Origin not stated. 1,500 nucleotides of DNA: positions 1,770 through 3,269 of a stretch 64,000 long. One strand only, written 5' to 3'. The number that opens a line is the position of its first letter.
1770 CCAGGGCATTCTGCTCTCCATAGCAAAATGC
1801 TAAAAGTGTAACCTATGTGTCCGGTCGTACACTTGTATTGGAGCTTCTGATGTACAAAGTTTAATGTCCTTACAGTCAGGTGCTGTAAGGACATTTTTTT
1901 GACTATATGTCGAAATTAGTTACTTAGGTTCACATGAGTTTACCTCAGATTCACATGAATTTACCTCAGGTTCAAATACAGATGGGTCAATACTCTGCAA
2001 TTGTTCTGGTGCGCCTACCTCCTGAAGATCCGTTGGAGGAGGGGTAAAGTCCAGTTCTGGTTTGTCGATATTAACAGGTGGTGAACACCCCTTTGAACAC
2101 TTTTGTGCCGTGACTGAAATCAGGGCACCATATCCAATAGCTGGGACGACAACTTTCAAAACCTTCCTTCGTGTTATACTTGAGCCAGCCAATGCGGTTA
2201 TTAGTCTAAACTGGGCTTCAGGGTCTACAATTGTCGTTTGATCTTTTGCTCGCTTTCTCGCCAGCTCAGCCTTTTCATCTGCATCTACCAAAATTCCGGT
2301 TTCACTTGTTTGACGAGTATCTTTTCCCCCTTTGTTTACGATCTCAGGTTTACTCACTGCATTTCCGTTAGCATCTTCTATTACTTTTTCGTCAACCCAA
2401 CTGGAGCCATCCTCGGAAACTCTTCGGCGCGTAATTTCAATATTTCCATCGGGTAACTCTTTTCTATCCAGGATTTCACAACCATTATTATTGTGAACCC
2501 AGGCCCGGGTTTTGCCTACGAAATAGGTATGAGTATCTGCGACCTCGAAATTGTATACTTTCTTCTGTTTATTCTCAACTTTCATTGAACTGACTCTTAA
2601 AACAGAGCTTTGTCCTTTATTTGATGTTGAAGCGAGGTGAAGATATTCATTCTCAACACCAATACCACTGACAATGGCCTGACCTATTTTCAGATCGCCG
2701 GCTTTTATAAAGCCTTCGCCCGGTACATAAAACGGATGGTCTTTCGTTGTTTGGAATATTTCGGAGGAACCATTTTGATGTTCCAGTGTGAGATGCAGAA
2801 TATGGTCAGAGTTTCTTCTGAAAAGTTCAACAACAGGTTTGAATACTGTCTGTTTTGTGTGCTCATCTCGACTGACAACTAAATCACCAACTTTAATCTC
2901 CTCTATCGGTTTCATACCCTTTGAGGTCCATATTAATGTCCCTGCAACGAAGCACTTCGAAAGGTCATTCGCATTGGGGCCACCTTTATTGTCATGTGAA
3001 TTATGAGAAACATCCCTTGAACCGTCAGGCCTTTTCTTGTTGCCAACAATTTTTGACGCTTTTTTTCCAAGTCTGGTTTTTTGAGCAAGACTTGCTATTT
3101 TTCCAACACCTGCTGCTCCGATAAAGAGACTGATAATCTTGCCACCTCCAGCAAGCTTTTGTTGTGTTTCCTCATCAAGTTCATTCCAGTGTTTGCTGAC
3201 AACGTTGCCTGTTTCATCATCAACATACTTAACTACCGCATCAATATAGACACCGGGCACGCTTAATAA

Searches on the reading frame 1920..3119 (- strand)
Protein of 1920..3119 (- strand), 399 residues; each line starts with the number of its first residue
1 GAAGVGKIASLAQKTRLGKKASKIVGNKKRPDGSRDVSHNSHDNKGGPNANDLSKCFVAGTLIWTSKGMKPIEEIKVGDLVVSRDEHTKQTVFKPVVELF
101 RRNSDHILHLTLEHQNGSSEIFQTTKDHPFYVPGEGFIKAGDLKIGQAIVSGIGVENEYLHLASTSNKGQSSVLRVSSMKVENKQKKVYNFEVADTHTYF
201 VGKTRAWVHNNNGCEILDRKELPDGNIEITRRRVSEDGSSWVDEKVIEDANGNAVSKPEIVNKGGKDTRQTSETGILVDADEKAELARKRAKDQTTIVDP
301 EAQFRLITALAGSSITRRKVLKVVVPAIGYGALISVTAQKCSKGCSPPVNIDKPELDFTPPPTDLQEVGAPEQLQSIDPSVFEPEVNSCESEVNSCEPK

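Call 72: search_protein_families(library=pfam, proteins=[window:1920-3119:-], max_evalue=0.001)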
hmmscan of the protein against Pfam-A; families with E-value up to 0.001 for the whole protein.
window:1920-3119:- (399 aa): 5 families
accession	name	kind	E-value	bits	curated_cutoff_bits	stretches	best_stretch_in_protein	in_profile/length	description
PF07591.16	PT-HINT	-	2.1e-28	99.7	27.7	1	62-210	1-136/137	Pretoxin HINT domain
PF13403.11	Hint_2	-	2.2e-07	31.8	28.4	1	56-90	2-36/147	Hint domain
PF01079.26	Hint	-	3e-06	27.4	29.7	1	51-134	8-90/213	Hint module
PF14890.11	Intein_splicing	-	6.5e-06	26.5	35.8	1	66-210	5-155/155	Intein splicing domain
PF08517.17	AXH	-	0.00096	20.1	33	0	57-136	1-85/116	Ataxin-1 and HBP1 module (AXH)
